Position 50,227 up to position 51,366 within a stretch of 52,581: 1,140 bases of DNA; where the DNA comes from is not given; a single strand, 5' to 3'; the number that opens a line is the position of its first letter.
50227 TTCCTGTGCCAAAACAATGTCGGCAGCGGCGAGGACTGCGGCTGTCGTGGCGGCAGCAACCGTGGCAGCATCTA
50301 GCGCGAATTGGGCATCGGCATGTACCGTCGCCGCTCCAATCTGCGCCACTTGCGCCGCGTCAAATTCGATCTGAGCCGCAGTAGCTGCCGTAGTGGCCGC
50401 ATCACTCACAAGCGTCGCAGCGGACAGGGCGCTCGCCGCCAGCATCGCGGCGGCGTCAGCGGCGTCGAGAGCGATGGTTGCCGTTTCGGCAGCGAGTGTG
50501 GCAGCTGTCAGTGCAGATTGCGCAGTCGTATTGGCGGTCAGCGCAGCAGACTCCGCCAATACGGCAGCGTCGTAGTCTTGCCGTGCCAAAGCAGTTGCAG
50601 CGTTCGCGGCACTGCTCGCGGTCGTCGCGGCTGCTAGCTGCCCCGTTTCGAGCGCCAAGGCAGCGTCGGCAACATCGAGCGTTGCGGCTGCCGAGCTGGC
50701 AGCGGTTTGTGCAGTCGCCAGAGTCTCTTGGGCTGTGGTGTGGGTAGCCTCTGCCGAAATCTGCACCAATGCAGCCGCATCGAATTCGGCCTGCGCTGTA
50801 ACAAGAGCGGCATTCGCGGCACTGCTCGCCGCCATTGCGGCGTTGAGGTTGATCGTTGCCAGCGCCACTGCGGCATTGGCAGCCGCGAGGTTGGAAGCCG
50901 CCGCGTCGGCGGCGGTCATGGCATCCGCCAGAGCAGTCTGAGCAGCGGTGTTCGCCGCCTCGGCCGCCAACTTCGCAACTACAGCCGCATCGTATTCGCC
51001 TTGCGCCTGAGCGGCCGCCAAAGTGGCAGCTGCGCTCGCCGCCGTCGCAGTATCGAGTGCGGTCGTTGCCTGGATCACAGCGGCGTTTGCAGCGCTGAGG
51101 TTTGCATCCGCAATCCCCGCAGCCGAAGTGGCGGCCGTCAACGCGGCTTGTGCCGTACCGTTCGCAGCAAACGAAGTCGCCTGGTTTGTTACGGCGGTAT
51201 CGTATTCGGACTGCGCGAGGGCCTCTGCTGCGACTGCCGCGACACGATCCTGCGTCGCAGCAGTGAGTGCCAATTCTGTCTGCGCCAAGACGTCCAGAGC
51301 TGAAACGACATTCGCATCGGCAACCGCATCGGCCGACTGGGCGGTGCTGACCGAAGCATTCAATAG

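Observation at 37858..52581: Type I secretion operon dedicated to a >3,170-aa haem-peroxidase/RTX giant plus a second RTX protein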

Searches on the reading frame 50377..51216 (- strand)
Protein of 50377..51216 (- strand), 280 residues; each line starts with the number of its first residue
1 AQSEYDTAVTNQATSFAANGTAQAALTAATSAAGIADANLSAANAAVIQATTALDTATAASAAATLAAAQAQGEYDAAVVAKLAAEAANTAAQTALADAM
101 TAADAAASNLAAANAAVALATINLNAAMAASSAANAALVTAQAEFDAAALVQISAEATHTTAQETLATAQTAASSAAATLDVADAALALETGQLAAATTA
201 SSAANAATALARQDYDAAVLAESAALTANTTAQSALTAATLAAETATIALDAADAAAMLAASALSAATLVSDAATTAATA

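Call 63: predict_structure(alignment_id=A3)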
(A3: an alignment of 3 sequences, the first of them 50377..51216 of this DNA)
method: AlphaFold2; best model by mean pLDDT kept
length: 280 residues; sequences in the alignment: 3
mean_pLDDT: 82.4   pTM: 0.52
mean pLDDT of the five models: 82.4, 79.1, 66.1, 63.8, 59.3
residues with pLDDT >= 90: 24; 70-90: 242; 50-70: 10; < 50: 4
segments of 3 or more residues with pLDDT < 50: 166-169
pLDDT, mean of each block of 10 residues (from residue 1): 79 83 88 92 92 87 85 86 86 85 83 83 80 81 80 76 56 70 80 81 82 84 86 86 86 85 85 78
secondary structure, 60 per line:
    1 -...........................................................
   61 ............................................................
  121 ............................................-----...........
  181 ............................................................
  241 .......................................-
elements in order: H2-164 H170-279

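Call 79: fold_search(model_id=the predicted structure, library=pdb)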
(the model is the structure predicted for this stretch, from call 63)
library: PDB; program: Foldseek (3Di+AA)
matches with E <= 10: 551; with E <= 0.001: 0
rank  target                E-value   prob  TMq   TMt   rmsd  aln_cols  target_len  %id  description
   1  3zx6_B                6.3e-03  1.00  0.49  0.46   6.4       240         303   12  Structure of Hamp(AF1503)-Tsr fusion - Hamp (A291V) mutant (released 2012-02-29)
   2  3zx6_A                8.5e-03  1.00  0.52  0.49   5.4       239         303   12  Structure of Hamp(AF1503)-Tsr fusion - Hamp (A291V) mutant (released 2012-02-29)
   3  6ixv_A                9.0e-03  0.99  0.24  0.28  28.2       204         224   15  Crystal structure of SH3BP5-Rab11a (released 2019-03-20)
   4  9hmx_A                1.1e-02  1.00  0.31  0.46  11.2       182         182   20  Structure of SteB-RipA complex from Mycobacterium tuberculosis (released 2025-07-30)
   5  6ixf_A                1.1e-02  0.99  0.23  0.27  27.1       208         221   14  Crystal structure of SeMet apo SH3BP5 (P41) (released 2019-03-20)
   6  9qxx_A                1.2e-02  1.00  0.39  0.18  12.6       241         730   15  JetABC DNA loaded state dimer (released 2025-10-01)
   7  9a65_A                1.4e-02  1.00  0.60  0.33   4.4       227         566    9  Integrative model of YVAQ-MCPB by crosslinking MS and deep learning (released 2024-09-18)
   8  5xg2                  1.5e-02  1.00  0.58  0.66   4.6       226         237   10  Crystal structure of a coiled-coil segment (residues 345-468 and 694-814) of Pyrococcus yayanosii Smc (released 2017-06-07)
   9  2ch7_A                1.8e-02  1.00  0.51  0.46   7.6       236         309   15  Crystal structure of the cytoplasmic domain of a bacterial chemoreceptor from Thermotoga maritima (released 2006-04-18)
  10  9a69_B                2.1e-02  1.00  0.39  0.20   9.6       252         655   13  Integrative model of MCPB-MCPC by crosslinking MS and deep learning (released 2024-09-18)
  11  6ixf_B                2.3e-02  1.00  0.30  0.37  30.4       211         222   15  Crystal structure of SeMet apo SH3BP5 (P41) (released 2019-03-20)
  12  2ch7_B                2.3e-02  1.00  0.38  0.35  23.9       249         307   14  Crystal structure of the cytoplasmic domain of a bacterial chemoreceptor from Thermotoga maritima (released 2006-04-18)
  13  6ixe                  2.6e-02  0.99  0.27  0.35  26.0       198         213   15  Crystal structure of SeMet apo SH3BP5 (I41) (released 2019-03-20)
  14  6ewy                  3.2e-02  0.99  0.28  0.39  20.4       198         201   19  RipA Peptidoglycan hydrolase (Rv1477, Mycobacterium tuberculosis) N-terminal domain (released 2018-05-02)
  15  6djl_E                3.6e-02  0.99  0.28  0.34  29.3       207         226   14  Crystal structure of the Rab11 GEF SH3BP5 bound to nucleotide free Rab11A (released 2018-09-26)
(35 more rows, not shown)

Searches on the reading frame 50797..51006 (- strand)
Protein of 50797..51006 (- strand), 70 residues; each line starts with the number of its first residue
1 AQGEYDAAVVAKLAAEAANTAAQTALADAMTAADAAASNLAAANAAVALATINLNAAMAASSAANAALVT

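Call 82: search_protein_representatives(alignment_id=A4)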
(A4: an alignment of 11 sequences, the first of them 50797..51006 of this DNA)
Query: 11 sequences, 70 profile positions. Proteins with E-value up to 0.001 (for the whole library): 1; up to 1e-10: 0; up to 1e-30: 0. The best 1 are listed.
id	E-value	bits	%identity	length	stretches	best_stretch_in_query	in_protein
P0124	7.3e-06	42.1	-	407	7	1-58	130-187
